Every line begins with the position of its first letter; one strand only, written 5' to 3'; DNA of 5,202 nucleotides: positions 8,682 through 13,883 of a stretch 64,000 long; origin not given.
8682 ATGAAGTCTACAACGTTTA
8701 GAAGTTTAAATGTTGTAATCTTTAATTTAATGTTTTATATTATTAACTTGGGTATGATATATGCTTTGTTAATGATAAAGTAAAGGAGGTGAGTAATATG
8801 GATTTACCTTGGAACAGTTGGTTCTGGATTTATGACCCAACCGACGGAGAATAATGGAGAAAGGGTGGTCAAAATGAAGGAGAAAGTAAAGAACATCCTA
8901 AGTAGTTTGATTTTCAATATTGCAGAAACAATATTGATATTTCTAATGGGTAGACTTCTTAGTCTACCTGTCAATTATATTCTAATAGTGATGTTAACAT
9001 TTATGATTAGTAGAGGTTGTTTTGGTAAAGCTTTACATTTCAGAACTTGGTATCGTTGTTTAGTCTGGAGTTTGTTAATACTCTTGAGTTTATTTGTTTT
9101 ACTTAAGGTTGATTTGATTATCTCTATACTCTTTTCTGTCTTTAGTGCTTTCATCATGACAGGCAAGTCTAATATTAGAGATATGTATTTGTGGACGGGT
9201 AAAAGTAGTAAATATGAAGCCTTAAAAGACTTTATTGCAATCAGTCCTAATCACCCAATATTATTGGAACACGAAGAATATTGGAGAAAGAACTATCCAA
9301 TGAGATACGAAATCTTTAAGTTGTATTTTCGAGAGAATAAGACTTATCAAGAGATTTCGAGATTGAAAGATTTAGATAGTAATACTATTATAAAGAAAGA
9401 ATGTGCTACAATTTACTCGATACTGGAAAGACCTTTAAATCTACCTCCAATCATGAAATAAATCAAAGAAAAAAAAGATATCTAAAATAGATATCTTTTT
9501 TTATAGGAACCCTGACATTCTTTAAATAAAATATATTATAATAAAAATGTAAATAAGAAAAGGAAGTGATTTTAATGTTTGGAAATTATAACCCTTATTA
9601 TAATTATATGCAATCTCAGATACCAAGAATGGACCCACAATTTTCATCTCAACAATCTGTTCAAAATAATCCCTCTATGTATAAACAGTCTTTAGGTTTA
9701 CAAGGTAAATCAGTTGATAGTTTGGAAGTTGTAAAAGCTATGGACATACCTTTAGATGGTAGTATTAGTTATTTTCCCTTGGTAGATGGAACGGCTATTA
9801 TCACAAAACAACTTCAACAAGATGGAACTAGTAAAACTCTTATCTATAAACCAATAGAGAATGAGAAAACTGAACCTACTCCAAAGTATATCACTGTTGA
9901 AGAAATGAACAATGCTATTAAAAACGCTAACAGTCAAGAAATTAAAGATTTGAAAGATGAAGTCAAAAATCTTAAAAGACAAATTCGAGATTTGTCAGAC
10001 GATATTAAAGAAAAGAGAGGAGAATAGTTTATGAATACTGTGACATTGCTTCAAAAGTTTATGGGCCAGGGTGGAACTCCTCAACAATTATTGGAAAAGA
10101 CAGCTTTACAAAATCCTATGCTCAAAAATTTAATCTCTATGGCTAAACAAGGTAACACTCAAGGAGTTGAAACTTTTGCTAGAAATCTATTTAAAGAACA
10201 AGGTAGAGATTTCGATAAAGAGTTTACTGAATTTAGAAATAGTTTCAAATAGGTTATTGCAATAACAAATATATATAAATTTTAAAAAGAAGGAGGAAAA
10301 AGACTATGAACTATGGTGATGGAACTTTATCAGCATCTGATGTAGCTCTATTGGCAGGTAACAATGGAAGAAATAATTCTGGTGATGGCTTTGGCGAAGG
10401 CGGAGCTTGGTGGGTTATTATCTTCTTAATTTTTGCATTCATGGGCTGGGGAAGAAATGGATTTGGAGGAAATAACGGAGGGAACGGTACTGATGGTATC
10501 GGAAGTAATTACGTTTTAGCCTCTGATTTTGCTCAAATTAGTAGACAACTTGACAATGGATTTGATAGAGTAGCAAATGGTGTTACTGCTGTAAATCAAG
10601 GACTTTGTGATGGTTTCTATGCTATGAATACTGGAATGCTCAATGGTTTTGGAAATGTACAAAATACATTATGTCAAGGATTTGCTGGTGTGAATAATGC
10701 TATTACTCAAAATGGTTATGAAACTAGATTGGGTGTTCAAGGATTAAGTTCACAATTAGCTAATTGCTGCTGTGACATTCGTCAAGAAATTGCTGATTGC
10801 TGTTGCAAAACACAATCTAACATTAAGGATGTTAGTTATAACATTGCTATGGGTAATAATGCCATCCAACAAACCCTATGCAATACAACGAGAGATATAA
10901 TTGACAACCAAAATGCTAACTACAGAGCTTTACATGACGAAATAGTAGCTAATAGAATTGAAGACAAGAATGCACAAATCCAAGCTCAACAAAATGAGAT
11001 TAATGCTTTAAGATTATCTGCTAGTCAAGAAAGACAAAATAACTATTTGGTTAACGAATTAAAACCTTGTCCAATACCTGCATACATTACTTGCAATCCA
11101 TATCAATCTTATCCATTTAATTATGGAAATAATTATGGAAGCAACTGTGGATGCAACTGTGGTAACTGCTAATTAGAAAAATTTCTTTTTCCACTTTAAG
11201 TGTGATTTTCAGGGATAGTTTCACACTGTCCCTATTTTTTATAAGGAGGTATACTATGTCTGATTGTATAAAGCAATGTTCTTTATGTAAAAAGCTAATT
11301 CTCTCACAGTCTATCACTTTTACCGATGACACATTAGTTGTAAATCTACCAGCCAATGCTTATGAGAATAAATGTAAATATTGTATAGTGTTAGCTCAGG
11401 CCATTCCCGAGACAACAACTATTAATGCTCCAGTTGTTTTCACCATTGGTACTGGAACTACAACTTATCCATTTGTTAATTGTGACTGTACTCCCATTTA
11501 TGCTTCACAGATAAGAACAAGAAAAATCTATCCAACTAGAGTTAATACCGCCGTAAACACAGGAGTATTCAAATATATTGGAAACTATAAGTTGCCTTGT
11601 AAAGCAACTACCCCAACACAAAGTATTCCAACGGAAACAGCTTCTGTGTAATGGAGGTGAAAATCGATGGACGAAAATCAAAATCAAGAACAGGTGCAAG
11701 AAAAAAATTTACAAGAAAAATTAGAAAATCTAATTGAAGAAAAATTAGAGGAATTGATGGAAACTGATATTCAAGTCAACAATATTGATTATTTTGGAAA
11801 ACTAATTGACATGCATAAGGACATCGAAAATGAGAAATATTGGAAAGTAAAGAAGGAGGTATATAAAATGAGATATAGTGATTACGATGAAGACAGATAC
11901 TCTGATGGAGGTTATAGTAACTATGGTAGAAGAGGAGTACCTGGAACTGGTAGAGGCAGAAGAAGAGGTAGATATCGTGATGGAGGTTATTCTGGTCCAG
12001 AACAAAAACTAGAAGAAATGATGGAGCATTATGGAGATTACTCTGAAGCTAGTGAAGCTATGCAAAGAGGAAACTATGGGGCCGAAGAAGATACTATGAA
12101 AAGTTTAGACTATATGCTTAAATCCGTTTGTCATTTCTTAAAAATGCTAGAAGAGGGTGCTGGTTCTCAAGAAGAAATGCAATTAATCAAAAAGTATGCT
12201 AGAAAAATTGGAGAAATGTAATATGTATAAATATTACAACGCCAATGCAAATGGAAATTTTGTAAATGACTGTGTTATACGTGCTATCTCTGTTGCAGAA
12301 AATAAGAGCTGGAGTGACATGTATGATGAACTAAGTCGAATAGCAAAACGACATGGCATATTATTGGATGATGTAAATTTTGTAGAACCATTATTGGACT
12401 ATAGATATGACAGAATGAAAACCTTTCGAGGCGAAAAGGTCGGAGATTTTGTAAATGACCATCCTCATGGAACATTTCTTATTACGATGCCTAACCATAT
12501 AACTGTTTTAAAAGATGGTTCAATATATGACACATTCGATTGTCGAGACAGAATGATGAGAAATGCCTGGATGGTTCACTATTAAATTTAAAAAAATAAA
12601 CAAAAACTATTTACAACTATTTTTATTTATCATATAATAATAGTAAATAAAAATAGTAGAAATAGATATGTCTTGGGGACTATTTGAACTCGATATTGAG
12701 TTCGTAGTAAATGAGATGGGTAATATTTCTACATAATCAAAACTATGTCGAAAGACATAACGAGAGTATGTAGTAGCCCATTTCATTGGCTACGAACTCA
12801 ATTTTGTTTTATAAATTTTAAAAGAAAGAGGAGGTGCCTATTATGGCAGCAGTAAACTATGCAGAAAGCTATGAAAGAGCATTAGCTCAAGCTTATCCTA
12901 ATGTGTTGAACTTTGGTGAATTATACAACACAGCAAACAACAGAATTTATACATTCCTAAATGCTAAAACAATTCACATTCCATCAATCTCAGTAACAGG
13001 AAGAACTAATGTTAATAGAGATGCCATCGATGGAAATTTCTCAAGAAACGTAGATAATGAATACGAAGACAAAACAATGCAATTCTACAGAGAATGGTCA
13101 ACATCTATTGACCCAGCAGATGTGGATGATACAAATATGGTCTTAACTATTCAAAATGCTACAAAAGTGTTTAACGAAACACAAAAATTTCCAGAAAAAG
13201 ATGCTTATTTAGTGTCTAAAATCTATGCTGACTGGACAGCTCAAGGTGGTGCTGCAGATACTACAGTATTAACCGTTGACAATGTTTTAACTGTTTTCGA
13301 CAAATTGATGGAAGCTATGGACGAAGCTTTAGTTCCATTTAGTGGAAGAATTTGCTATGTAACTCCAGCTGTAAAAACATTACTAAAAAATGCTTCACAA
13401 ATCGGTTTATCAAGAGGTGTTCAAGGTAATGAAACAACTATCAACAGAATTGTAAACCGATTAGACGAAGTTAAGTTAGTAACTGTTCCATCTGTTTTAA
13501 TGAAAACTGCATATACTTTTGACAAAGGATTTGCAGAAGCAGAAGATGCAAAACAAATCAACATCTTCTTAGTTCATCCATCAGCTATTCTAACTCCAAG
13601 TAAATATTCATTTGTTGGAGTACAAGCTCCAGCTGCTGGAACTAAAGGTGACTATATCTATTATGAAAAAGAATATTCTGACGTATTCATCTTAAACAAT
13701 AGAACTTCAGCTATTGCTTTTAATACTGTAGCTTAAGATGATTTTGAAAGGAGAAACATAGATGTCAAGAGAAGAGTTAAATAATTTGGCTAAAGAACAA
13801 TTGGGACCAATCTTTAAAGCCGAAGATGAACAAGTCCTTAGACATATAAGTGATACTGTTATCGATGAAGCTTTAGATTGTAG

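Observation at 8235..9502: Three-gene cassette: polytopic membrane protein, 18-aa Trp-rich ORF, membrane-anchored sigma-r4-like HTH protein, terminator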

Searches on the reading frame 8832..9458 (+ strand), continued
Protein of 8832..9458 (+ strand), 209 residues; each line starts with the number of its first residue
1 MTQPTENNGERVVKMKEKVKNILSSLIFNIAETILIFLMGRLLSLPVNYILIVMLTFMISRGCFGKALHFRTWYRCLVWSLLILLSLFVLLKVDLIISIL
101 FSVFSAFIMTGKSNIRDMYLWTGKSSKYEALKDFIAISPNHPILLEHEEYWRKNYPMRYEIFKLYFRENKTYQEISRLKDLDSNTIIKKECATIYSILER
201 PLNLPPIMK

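Call 67: find_encoding_contigs(protein=P0287, flank=4000, max_places=2)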
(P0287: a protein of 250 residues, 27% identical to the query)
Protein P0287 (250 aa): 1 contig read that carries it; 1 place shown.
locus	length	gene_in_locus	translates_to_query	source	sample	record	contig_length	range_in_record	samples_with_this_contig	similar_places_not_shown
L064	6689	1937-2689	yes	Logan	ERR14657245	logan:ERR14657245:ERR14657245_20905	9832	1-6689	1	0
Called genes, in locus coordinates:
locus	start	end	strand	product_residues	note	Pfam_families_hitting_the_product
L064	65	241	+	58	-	-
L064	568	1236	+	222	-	PF03793:PASTA, PF07553:Lipoprotein_Ltp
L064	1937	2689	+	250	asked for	-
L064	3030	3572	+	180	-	-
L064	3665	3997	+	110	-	PF04647:AgrB (weak)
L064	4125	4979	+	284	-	PF22421:SYY_C-terminal (faint), PF01479:S4, PF01728:FtsJ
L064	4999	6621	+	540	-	PF02463:SMC_N, PF13175:AAA_15 (faint), PF13476:AAA_23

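Call 93: search_protein_families(library=padloc, proteins=[window:8874-9458:+], max_evalue=1)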
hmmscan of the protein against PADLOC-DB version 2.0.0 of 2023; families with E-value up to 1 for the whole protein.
window:8874-9458:+ (195 aa): 0 families

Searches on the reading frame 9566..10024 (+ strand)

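Call 42: search_protein_families(library=pfam, proteins=[window:9566-10024:+], max_evalue=0.01)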
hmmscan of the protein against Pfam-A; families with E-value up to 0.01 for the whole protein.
window:9566-10024:+ (153 aa): 1 family
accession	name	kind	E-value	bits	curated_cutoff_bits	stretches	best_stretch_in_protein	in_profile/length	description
PF01519.22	DUF16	-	0.0073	17.2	40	0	99-149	9-59/104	Protein of unknown function DUF16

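Call 43: search_protein_families(library=phrogs, proteins=[window:9566-10024:+], max_evalue=0.001)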
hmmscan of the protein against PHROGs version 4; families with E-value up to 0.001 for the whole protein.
window:9566-10024:+ (153 aa): 1 family
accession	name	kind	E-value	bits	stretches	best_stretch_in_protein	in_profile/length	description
phrog_21718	-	unknown function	8.8e-08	33.2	1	5-145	9-149/159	-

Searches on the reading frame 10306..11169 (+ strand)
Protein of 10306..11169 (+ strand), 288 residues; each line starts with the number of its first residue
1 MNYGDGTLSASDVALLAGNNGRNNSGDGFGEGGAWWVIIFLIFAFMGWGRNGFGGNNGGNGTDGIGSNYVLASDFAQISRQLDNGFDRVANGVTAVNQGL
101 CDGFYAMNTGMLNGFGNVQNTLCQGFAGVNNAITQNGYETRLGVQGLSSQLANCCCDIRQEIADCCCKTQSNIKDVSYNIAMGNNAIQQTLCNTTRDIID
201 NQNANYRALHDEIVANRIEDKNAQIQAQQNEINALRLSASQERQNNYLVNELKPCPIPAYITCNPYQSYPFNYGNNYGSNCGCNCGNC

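Call 42: search_protein_families(library=pfam, proteins=[window:10306-11169:+], max_evalue=0.01)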
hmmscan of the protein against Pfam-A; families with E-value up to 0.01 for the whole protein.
window:10306-11169:+ (288 aa): 0 families

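Call 43: search_protein_families(library=phrogs, proteins=[window:10306-11169:+], max_evalue=0.001)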
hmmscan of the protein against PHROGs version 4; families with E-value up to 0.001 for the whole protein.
window:10306-11169:+ (288 aa): 2 families
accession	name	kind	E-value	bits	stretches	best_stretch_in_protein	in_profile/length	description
phrog_16490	-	unknown function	9.6e-40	138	2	7-162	6-146/286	-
phrog_9288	-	unknown function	2.6e-07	31.6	1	11-241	2-207/234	-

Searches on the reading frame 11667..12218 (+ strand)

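Call 42: search_protein_families(library=pfam, proteins=[window:11667-12218:+], max_evalue=0.01)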
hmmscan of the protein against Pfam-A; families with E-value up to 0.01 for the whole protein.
window:11667-12218:+ (184 aa): 0 families

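Call 43: search_protein_families(library=phrogs, proteins=[window:11667-12218:+], max_evalue=0.001)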
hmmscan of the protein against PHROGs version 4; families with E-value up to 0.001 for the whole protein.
window:11667-12218:+ (184 aa): 1 family
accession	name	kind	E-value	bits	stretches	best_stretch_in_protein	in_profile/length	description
phrog_28802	-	unknown function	2.1e-08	35.6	1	17-184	3-189/190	-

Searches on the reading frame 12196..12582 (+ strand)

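Call 42: search_protein_families(library=pfam, proteins=[window:12196-12582:+], max_evalue=0.01)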
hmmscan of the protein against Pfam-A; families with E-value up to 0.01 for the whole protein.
window:12196-12582:+ (129 aa): 0 families

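Call 43: search_protein_families(library=phrogs, proteins=[window:12196-12582:+], max_evalue=0.001)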
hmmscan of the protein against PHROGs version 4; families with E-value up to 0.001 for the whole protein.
window:12196-12582:+ (129 aa): 2 families
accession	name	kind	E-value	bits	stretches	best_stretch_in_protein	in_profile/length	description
phrog_3754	-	unknown function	4.5e-20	73.4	1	7-127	4-143/145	-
phrog_15863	-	unknown function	8.3e-05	23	1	11-122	3-115/312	-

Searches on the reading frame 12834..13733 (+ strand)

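Call 42: search_protein_families(library=pfam, proteins=[window:12834-13733:+], max_evalue=0.01)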
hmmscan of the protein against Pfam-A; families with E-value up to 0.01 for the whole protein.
window:12834-13733:+ (300 aa): 0 families

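Call 43: search_protein_families(library=phrogs, proteins=[window:12834-13733:+], max_evalue=0.001)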
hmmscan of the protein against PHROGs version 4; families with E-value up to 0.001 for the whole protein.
window:12834-13733:+ (300 aa): 3 families
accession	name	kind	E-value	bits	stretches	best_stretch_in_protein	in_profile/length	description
phrog_422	-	head and packaging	7.6e-93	312.2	1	4-299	2-293/297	major head protein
phrog_267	-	head and packaging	1.8e-06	28.3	1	139-254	177-283/410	major head protein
phrog_12239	-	unknown function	6.5e-06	26.9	1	104-207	55-151/202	-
